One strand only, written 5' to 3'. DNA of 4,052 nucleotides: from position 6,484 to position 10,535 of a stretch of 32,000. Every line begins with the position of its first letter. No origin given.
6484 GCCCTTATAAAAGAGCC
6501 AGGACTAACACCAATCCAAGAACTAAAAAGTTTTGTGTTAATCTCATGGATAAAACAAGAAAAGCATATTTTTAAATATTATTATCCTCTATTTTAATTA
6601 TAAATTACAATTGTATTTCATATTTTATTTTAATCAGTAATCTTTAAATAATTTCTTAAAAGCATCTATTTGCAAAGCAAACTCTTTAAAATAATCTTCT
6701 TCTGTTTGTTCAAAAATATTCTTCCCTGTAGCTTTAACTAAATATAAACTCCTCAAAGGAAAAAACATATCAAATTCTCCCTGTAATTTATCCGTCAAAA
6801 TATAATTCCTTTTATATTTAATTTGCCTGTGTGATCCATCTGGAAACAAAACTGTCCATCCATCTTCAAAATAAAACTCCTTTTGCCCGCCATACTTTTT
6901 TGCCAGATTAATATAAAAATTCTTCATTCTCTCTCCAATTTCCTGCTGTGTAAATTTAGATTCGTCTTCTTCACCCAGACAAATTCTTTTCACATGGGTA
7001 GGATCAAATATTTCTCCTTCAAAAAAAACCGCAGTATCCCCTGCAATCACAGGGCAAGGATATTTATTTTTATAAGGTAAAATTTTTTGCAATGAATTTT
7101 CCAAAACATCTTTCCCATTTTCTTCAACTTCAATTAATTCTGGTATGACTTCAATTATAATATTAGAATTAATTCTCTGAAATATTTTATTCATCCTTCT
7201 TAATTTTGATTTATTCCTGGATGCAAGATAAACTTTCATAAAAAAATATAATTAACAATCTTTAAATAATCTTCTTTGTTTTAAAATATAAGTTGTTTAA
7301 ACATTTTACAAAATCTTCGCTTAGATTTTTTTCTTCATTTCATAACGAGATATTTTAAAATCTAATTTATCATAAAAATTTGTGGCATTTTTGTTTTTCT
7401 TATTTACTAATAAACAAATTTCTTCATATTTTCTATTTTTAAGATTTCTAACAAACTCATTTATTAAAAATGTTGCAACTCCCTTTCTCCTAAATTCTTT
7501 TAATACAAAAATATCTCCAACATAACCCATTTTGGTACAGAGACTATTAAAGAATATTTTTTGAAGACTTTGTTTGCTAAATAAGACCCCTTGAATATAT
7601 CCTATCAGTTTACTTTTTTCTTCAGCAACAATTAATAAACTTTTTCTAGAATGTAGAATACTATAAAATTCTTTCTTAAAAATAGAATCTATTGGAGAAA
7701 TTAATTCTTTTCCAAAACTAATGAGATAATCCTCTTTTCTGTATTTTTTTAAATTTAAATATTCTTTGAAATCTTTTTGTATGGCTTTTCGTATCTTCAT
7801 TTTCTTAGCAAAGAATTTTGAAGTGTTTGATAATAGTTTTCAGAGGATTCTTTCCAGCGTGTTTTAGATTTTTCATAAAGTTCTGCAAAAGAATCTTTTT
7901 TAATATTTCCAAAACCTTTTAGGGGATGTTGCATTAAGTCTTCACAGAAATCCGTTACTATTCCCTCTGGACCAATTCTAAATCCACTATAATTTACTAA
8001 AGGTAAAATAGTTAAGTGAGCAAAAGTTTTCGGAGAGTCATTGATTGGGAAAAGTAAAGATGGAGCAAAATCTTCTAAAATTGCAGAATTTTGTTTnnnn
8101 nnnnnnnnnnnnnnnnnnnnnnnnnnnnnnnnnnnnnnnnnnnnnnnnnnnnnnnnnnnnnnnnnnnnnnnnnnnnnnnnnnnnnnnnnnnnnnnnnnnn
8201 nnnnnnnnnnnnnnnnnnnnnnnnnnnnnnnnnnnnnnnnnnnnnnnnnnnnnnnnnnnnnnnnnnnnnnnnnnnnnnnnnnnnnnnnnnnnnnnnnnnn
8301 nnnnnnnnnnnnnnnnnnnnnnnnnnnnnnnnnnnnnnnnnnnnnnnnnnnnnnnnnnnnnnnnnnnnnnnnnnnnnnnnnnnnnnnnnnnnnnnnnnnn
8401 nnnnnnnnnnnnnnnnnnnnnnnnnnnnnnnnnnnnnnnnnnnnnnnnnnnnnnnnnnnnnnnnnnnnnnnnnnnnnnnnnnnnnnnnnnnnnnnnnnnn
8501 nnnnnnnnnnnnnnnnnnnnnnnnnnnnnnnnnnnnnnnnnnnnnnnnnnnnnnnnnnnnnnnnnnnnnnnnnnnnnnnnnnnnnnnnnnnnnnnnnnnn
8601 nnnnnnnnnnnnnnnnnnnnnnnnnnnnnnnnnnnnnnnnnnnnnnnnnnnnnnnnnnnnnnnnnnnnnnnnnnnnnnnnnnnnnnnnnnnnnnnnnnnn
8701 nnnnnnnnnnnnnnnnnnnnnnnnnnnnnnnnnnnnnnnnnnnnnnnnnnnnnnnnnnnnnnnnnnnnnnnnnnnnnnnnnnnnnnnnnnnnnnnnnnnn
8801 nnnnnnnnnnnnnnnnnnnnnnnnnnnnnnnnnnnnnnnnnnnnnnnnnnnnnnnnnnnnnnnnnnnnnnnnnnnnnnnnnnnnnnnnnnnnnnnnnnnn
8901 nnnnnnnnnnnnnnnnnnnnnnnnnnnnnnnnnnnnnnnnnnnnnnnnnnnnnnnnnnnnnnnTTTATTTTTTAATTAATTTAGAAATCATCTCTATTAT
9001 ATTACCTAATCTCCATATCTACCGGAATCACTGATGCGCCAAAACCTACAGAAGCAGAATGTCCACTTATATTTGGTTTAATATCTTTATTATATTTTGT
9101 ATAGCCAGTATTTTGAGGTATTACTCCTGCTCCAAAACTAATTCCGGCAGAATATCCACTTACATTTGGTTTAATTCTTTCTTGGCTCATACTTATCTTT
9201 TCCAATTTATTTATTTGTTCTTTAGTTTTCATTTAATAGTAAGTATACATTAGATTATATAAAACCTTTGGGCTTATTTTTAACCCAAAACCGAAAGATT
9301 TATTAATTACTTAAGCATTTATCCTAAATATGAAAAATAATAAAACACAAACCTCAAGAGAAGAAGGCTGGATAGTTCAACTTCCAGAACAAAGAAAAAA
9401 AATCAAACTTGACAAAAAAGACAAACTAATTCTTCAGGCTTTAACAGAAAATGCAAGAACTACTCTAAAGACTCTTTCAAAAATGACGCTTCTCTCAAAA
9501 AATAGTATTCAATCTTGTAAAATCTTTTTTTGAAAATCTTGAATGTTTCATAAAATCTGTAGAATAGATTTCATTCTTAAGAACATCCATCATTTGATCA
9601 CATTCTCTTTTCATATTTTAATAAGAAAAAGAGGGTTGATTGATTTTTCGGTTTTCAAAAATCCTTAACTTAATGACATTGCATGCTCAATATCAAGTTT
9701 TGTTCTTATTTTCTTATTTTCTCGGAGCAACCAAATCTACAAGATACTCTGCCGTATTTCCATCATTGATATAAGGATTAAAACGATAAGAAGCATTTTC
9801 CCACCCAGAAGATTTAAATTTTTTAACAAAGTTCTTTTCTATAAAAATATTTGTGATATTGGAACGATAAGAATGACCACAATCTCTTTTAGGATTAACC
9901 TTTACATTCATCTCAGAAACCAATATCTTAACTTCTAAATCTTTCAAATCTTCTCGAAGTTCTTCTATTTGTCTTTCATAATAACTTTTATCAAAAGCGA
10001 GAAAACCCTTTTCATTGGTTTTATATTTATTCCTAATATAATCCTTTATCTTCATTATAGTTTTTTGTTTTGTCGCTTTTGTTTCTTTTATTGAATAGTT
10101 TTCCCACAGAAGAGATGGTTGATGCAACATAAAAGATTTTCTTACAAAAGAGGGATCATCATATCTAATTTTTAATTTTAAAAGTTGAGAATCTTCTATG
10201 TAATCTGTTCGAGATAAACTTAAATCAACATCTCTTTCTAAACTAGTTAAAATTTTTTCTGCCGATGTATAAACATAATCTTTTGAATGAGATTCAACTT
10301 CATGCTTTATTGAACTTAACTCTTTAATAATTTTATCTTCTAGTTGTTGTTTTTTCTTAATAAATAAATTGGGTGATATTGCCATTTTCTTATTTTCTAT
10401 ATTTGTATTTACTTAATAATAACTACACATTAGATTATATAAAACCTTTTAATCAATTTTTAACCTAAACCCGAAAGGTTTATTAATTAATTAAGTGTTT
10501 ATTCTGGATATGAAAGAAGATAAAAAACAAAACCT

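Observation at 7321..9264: Candidate archaeal RiPP operon: leader plus tandem-core peptide, SPASM-less radical SAM enzyme, and a translationally coupled GNAT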

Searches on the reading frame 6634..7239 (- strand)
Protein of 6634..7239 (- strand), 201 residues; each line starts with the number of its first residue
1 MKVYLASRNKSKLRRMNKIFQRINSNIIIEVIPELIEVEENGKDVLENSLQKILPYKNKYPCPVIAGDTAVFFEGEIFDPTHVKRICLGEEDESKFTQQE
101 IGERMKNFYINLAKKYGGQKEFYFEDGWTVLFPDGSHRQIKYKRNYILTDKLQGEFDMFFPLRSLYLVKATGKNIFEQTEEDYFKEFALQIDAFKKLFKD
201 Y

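Call 3: search_protein_families(library=pfam, proteins=[window:6634-7239:-], max_evalue=0.1)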
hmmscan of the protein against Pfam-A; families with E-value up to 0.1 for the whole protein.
window:6634-7239:- (201 aa): 2 families
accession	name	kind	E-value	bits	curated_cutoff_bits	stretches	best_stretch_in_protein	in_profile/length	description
PF01725.21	Ham1p_like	-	2.5e-07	31.2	22.5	1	3-74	1-72/186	Ham1 family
PF16416.11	GUN4_N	-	0.063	13.6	24.3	0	12-67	9-60/83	ARM-like repeat domain, GUN4-N terminal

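Call 4: search_protein_families(library=ncbifam, proteins=[window:6634-7239:-], max_evalue=0.1)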
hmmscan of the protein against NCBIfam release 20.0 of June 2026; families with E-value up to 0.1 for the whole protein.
window:6634-7239:- (201 aa): 5 families
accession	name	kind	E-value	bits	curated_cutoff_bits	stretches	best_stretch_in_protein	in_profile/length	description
NF011399.0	PRK14824.1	subfamily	6.2e-12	45.4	267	1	1-71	3-74/206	putative deoxyribonucleotide triphosphate pyrophosphatase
TIGR00042.1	TIGR00042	equivalog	2e-06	27.4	145.35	1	2-75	1-72/184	RdgB/HAM1 family non-canonical purine NTP pyrophosphatase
NF011397.0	PRK14822.1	equivalog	8.2e-06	25.3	234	1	2-69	3-71/201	XTP/dITP diphosphatase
NF011396.0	PRK14821.1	equivalog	0.013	15.1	203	1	1-74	1-71/185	XTP/dITP diphosphatase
TIGR01665.1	put_anti_recept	subfamily_domain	0.02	14.1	26.75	1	83-127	125-168/316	phage tail spike protein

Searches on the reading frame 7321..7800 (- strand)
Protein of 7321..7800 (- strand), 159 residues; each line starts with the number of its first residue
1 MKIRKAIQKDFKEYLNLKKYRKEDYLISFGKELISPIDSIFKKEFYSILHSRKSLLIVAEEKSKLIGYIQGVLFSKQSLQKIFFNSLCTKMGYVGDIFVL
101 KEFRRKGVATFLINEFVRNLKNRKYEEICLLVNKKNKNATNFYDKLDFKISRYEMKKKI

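Call 3: search_protein_families(library=pfam, proteins=[window:7321-7800:-], max_evalue=0.1)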
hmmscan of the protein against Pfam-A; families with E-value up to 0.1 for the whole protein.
window:7321-7800:- (159 aa): 10 families
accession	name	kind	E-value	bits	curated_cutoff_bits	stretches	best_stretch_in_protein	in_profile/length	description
PF00583.31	Acetyltransf_1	-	1.2e-14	55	20.7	1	43-148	22-116/116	Acetyltransferase (GNAT) family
PF13673.13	Acetyltransf_10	-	1.2e-12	48.3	23.6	1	42-154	19-113/128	Acetyltransferase (GNAT) domain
PF13508.13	Acetyltransf_7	-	6.8e-12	46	27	1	54-149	3-83/84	Acetyltransferase (GNAT) domain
PF08445.16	FR47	-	7.3e-10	39.2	22.1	1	78-150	8-79/86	FR47-like protein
PF13527.13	Acetyltransf_9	-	7.3e-05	23.2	25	1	56-148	43-124/127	Acetyltransferase (GNAT) domain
PF17013.11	Acetyltransf_15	-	0.0013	18.6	35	1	30-153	45-141/210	Putative acetyl-transferase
PF13420.13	Acetyltransf_4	-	0.0026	18.3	24.3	1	3-153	1-139/155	Acetyltransferase (GNAT) domain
PF13880.12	Acetyltransf_13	-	0.0039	17.4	22.8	1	94-120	7-33/69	ESCO1/2 acetyl-transferase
PF01233.25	NMT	-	0.0086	16.4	25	1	56-122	79-139/160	Myristoyl-CoA:protein N-myristoyltransferase, N-terminal domain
PF13302.13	Acetyltransf_3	-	0.041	15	25.4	1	53-149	52-138/138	Acetyltransferase (GNAT) domain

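Call 4: search_protein_families(library=ncbifam, proteins=[window:7321-7800:-], max_evalue=0.1)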
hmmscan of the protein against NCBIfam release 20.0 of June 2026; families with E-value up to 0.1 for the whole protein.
window:7321-7800:- (159 aa): 24 families
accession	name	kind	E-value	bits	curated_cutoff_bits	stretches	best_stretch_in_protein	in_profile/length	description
TIGR01575.1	rimI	equivalog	2.1e-11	44.1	86.4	1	42-151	20-115/132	ribosomal protein S18-alanine N-acetyltransferase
NF002959.0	PRK03624.1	equivalog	4.7e-09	36.1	124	1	92-151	73-132/147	GNAT family acetyltransferase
NF053587.1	SpmdActasePaiA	equivalog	5.3e-07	29.6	250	1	93-149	92-148/172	spermidine/spermine N(1)-acetyltransferase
NF007853.0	PRK10562.1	equivalog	6.6e-07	29.7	125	1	91-154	68-126/146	N-acetyltransferase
NF043067.1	AAC_6p_group_E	equivalog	2.4e-06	27.5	140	1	43-149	27-128/140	aminoglycoside 6'-N-acetyltransferase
NF033083.0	AAC_3_I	equivalog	3.3e-06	27.3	200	1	47-147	41-133/145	AAC(3)-I family aminoglycoside N-acetyltransferase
NF000360.1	sat4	exception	7.8e-06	26.1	380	1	81-152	86-157/180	streptothricin N-acetyltransferase Sat4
TIGR03448.1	mycothiol_MshD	equivalog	1.2e-05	24.8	163.1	1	91-152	228-289/294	mycothiol synthase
NF040503.1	resist_ArsN1a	equivalog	3.9e-05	23.4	170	1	50-149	44-134/159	arsinothricin resistance N-acetyltransferase ArsN1 family A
NF007025.1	PRK09491.1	equivalog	4.7e-05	23.4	173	1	97-149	68-120/145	ribosomal protein S18-alanine N-acetyltransferase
NF000358.1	sat2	exception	0.00051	19.9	360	1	69-151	61-143/174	streptothricin N-acetyltransferase Sat2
TIGR03103.1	trio_acet_GNAT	equivalog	0.0008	18.1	569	1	92-158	156-223/547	N-acetylglutaminylglutamine synthetase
NF007807.0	PRK10514.1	equivalog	0.00096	19.1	134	1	94-151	73-125/147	acetyltransferase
NF000224.3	AAC_6p_Acine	exception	0.0013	18.8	225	1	76-116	59-100/146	AAC(6')-Ighjkrstuvwx family aminoglycoside N-acetyltransferase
NF033374.6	AAC_6p_Id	exception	0.0014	18.7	320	1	53-150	43-135/149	aminoglycoside N-acetyltransferase AAC(6')-Id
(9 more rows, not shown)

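Call 49: list_cluster_members(proteins=[P0001, P0085, window:7321-7800:-, window:3511-6147:-])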
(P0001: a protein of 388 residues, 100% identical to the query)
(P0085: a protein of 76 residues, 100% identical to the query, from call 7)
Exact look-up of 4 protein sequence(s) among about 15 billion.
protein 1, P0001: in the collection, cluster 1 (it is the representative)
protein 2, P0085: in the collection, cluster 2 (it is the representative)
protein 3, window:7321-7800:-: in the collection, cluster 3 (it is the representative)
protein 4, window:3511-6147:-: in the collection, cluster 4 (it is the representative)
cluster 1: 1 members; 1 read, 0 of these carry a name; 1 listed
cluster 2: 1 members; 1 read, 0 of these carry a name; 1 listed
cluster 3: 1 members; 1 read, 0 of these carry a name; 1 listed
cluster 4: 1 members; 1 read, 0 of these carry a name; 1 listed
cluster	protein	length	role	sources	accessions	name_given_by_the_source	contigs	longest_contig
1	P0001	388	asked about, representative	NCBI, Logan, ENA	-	-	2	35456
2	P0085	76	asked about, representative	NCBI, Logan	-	-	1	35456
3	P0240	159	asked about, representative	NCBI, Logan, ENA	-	-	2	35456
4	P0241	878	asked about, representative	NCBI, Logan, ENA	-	-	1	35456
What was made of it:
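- Tried and rejected: Cluster look-up gave no organism name for the window (call 49).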

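Call 77: search_protein_families(library=padloc, proteins=[window:7321-7800:-], max_evalue=0.001)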
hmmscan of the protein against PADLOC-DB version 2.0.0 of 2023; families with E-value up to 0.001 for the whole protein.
window:7321-7800:- (159 aa): 0 families

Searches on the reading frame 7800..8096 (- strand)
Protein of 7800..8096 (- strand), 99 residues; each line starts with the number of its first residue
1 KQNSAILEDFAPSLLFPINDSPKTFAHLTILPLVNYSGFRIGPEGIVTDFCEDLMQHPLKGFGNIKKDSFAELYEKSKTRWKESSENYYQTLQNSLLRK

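Call 64: predict_structure(alignment_id=A4)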
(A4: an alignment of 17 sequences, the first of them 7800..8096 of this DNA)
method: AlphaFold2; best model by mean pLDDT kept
length: 99 residues; sequences in the alignment: 17
mean_pLDDT: 64.4   pTM: 0.38
mean pLDDT of the five models: 64.4, 63.0, 55.1, 54.7, 54.6
residues with pLDDT >= 90: 1; 70-90: 36; 50-70: 40; < 50: 22
segments of 3 or more residues with pLDDT < 50: 1-10, 33-38, 50-55
pLDDT, mean of each block of 10 residues (from residue 1): 44 76 80 48 56 52 75 75 68 70
secondary structure, 60 per line:
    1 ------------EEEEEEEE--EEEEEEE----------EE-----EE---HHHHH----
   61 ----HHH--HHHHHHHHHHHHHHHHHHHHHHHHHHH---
elements in order: E13-20 E23-29 H52-56 H70-96
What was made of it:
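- On Radical SAM-dependent RiPP system: The isolated C-terminal domain model was too poor (pLDDT 64) to classify (call 64).
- Tried and rejected: I therefore did not use it for a fold search and could not decide between an RRE-like and a twitch-like fold (call 64).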

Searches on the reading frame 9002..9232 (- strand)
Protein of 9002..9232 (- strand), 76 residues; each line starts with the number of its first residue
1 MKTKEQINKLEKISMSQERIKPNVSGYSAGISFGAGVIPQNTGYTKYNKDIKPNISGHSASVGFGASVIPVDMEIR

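Call 3: search_protein_families(library=pfam, proteins=[window:9002-9232:-], max_evalue=0.1)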
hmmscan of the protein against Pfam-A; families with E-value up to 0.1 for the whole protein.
window:9002-9232:- (76 aa): 0 families

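Call 4: search_protein_families(library=ncbifam, proteins=[window:9002-9232:-], max_evalue=0.1)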
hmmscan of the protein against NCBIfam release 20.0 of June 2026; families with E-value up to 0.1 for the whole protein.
window:9002-9232:- (76 aa): 0 families

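Call 7: find_homologous_proteins(query=window:9005-9232:-, max_evalue=1)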
Query seq(76 aa) (76 aa): 1 proteins with E <= 1 among 1 candidates.
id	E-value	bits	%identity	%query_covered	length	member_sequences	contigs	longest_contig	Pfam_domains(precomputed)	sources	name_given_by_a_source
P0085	5.4e-42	158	100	100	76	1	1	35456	-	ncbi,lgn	-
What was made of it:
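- Tried and rejected: A word-indexed search with the window peptide alone found only itself (call 7).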

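Call 40: find_homologous_proteins(query=A3, max_evalue=10)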
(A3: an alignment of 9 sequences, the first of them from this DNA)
Query A3 (9 sequences) (76 aa, profile of the alignment): 9 proteins with E <= 10 among 996 candidates.
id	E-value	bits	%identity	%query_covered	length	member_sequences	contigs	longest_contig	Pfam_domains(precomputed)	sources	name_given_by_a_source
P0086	1.1e-34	136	41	64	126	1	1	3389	-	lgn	-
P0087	1.2e-24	104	29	64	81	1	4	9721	-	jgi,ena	-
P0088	1.5e-24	103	32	37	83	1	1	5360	-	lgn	-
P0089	5.7e-24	102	33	63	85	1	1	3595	-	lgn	-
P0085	2.2e-23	100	100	100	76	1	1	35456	-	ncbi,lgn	-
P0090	1.2e-22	97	37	38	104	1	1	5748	-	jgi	jgi:hypothetical protein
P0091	1.7e-18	84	41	80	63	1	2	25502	-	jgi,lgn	-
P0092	1.9e-9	55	32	37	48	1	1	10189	-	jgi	-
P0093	3.9e-4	38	62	17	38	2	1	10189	-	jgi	-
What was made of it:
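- Tried and rejected: The two-unit profile found only peptides on the same family contigs (call 40).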

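Call 77: search_protein_families(library=padloc, proteins=[window:9002-9232:-], max_evalue=0.001)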
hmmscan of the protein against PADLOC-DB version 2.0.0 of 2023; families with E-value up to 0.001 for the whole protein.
window:9002-9232:- (76 aa): 0 families

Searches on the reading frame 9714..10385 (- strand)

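Call 3: search_protein_families(library=pfam, proteins=[window:9714-10385:-], max_evalue=0.1)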
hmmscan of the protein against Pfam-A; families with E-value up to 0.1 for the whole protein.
window:9714-10385:- (223 aa): 1 family
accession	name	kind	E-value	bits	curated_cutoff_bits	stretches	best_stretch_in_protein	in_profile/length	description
PF21015.2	Ybfg_C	-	0.0041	17.5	27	0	137-168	78-109/148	Ybfg C-terminal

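Call 4: search_protein_families(library=ncbifam, proteins=[window:9714-10385:-], max_evalue=0.1)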
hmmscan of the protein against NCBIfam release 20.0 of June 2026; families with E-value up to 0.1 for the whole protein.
window:9714-10385:- (223 aa): 1 family
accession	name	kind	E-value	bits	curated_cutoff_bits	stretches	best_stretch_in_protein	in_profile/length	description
NF008576.0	PRK11534.1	equivalog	0.094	12.4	218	0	112-162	17-66/225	DNA-binding transcriptional regulator CsiR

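Call 61: search_protein_families(library=phrogs, proteins=[window:9714-10385:-], max_evalue=0.001)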
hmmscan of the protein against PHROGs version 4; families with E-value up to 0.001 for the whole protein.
window:9714-10385:- (223 aa): 0 families

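Call 77: search_protein_families(library=padloc, proteins=[window:9714-10385:-], max_evalue=0.001)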
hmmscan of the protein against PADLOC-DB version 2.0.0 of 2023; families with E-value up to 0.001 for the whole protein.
window:9714-10385:- (223 aa): 0 families
